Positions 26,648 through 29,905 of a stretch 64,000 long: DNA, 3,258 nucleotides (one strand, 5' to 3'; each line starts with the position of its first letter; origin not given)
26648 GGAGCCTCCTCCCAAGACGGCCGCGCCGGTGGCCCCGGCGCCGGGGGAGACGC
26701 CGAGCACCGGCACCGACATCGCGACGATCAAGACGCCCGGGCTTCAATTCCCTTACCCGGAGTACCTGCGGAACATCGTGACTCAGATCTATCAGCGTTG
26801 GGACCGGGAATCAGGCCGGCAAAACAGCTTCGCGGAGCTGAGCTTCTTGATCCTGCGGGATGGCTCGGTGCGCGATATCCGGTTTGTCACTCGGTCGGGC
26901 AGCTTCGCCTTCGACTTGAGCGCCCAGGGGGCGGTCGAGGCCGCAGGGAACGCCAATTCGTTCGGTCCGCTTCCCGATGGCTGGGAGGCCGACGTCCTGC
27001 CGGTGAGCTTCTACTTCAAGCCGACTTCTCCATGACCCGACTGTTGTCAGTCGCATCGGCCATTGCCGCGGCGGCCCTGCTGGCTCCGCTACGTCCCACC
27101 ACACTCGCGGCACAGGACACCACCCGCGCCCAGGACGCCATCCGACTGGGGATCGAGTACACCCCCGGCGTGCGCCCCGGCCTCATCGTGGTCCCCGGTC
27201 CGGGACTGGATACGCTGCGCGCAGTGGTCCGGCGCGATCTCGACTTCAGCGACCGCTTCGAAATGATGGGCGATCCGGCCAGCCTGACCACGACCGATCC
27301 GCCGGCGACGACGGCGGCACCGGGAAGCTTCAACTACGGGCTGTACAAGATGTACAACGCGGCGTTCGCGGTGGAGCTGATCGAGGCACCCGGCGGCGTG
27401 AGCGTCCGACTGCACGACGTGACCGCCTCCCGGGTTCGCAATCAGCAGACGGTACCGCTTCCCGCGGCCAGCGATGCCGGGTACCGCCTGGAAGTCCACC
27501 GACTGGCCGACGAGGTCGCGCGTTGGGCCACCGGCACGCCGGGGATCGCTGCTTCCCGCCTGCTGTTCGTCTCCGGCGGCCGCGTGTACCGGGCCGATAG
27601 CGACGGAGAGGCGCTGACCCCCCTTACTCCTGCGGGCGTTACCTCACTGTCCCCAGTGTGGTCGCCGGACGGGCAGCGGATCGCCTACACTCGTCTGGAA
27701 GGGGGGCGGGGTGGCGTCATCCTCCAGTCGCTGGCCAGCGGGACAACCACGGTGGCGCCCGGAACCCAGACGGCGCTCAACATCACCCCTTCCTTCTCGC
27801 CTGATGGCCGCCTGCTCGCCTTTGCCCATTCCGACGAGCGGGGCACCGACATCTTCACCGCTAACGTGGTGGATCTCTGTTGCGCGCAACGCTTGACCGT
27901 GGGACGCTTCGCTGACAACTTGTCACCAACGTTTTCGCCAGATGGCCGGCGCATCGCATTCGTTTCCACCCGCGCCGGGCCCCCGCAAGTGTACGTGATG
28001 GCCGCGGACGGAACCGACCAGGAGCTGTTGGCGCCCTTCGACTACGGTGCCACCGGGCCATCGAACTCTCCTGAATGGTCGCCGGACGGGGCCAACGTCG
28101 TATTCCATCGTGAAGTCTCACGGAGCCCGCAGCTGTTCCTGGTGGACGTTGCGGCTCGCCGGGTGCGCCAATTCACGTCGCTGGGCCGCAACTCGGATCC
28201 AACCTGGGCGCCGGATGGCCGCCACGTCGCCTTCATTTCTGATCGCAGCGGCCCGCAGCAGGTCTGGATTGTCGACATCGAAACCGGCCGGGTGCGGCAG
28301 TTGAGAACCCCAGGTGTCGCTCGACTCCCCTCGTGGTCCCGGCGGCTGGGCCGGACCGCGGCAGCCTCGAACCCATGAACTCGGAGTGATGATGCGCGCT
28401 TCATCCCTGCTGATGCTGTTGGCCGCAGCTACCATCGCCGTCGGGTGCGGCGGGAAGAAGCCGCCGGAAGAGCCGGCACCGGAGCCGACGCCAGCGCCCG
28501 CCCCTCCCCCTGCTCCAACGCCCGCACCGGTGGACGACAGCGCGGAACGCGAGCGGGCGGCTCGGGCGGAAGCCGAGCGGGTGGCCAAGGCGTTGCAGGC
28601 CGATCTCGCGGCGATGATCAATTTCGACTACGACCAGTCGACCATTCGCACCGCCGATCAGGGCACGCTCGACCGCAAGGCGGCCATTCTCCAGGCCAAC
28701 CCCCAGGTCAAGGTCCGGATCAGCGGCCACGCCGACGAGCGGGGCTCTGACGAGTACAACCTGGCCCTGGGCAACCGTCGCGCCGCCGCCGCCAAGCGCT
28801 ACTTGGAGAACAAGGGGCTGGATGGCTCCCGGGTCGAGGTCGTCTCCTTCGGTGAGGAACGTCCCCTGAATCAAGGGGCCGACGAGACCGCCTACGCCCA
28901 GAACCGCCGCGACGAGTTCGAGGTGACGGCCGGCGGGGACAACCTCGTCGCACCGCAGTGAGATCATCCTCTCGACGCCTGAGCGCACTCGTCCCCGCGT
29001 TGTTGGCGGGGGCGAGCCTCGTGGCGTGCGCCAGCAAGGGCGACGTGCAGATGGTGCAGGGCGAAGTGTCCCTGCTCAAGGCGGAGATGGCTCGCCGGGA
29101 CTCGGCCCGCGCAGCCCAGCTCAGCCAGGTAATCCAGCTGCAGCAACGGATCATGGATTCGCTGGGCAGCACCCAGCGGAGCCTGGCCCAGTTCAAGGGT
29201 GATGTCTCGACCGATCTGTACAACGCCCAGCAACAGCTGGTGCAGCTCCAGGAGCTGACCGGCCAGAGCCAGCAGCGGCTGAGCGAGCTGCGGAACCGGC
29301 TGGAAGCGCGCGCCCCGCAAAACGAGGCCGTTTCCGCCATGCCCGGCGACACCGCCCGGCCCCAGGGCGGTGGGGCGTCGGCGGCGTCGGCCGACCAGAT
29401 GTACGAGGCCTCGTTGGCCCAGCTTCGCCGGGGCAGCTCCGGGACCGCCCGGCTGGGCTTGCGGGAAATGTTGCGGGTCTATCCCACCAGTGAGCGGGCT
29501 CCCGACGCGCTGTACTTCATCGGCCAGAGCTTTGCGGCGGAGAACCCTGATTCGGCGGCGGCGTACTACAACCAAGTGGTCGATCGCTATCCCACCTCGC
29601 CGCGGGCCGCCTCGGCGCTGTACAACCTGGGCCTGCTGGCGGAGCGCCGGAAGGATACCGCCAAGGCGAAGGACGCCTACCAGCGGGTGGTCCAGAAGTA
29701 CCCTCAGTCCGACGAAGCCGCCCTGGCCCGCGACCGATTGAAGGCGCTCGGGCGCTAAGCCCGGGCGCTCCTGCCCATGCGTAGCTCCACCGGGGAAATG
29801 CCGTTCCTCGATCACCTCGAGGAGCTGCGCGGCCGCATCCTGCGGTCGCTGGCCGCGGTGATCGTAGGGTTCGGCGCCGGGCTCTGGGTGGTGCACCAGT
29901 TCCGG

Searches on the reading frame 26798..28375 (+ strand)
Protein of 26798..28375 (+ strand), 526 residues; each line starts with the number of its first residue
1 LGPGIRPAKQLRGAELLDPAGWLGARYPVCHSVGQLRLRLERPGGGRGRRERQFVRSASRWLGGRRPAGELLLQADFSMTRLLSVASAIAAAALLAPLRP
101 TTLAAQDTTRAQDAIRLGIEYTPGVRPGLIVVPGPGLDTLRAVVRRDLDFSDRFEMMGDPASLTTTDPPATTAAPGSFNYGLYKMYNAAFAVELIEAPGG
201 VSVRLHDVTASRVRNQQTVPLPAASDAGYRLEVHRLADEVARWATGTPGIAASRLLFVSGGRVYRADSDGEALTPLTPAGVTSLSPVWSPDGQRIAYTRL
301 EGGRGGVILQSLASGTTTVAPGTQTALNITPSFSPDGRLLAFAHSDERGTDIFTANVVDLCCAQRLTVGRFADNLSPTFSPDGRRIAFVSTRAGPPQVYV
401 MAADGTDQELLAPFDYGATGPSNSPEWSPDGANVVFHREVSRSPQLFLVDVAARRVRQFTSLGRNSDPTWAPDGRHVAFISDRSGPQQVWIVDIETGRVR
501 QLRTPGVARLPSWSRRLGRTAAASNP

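Call 3: search_protein_families(library=pfam, proteins=[window:26798-28375:+], max_evalue=0.01)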
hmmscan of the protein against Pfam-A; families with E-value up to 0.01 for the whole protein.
window:26798-28375:+ (526 aa): 5 families
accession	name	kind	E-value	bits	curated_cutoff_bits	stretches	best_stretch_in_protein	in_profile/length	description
PF07676.18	PD40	-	1.7e-31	107.9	20.9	4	373-400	10-38/38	WD40-like Beta Propeller Repeat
PF00930.27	DPPIV_N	-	1.5e-10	40.8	22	0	441-502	20-78/354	Dipeptidyl peptidase IV (DPP IV) N-terminal region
PF25174.1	Beta-prop_THOC3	-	1.2e-05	24.9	305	0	287-430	136-265/272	THOC3 beta-propeller domain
PF10647.15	Gmad1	-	3.6e-05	24.2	20.5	0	269-460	7-200/251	Lipoprotein LpqB beta-propeller domain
PF10584.14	Proteasome_A_N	-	0.0098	16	27.7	0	333-340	8-15/23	Proteasome subunit A N-terminal signature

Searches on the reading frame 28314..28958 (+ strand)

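Call 3: search_protein_families(library=pfam, proteins=[window:28314-28958:+], max_evalue=0.01)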
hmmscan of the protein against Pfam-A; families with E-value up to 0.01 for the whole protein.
window:28314-28958:+ (215 aa): 3 families
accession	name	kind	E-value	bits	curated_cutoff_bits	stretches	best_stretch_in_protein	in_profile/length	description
PF00691.25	OmpA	-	9.4e-22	77.6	27.2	1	104-198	2-98/98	OmpA family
PF05359.17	DUF748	-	0.0033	15.9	50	0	101-143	880-922/1037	Domain of Unknown Function (DUF748)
PF04625.18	DEC-1_N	-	0.0065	16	29.2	1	49-136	116-198/403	DEC-1 protein, N-terminal region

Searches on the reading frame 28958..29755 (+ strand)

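Call 3: search_protein_families(library=pfam, proteins=[window:28958-29755:+], max_evalue=0.01)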
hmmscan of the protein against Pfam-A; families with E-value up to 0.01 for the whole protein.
window:28958-29755:+ (266 aa): 11 families
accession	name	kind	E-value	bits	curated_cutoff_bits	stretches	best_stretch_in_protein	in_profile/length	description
PF13174.12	TPR_6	-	3.1e-15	56.1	26.3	2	220-251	2-33/33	Tetratricopeptide repeat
PF13432.12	TPR_16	-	1.3e-10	42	32.7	1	193-251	9-64/65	Tetratricopeptide repeat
PF07719.23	TPR_2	-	4.1e-09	36.3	27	1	218-250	1-33/34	Tetratricopeptide repeat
PF13428.12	TPR_14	-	1.9e-08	34.6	23.5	1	220-257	3-40/44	Tetratricopeptide repeat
PF13525.12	YfiO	-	4.5e-08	33.5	25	1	143-264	3-136/203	Outer membrane lipoprotein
PF00515.34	TPR_1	-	1.6e-07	31.3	27.8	1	218-250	1-33/34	Tetratricopeptide repeat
PF13424.12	TPR_12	-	2.7e-07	31.1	30.1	1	193-247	15-74/77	Tetratricopeptide repeat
PF13181.12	TPR_8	-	5.1e-05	23.5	25.7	0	218-245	1-28/34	Tetratricopeptide repeat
PF14559.12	TPR_19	-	0.00073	20.3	25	1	192-258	2-65/68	Tetratricopeptide repeat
PF13371.12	TPR_9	-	0.00073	19.9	35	1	197-261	11-72/73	Tetratricopeptide repeat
PF10241.14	KxDL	-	0.0045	17.7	27.2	0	52-116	8-72/86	Uncharacterized conserved protein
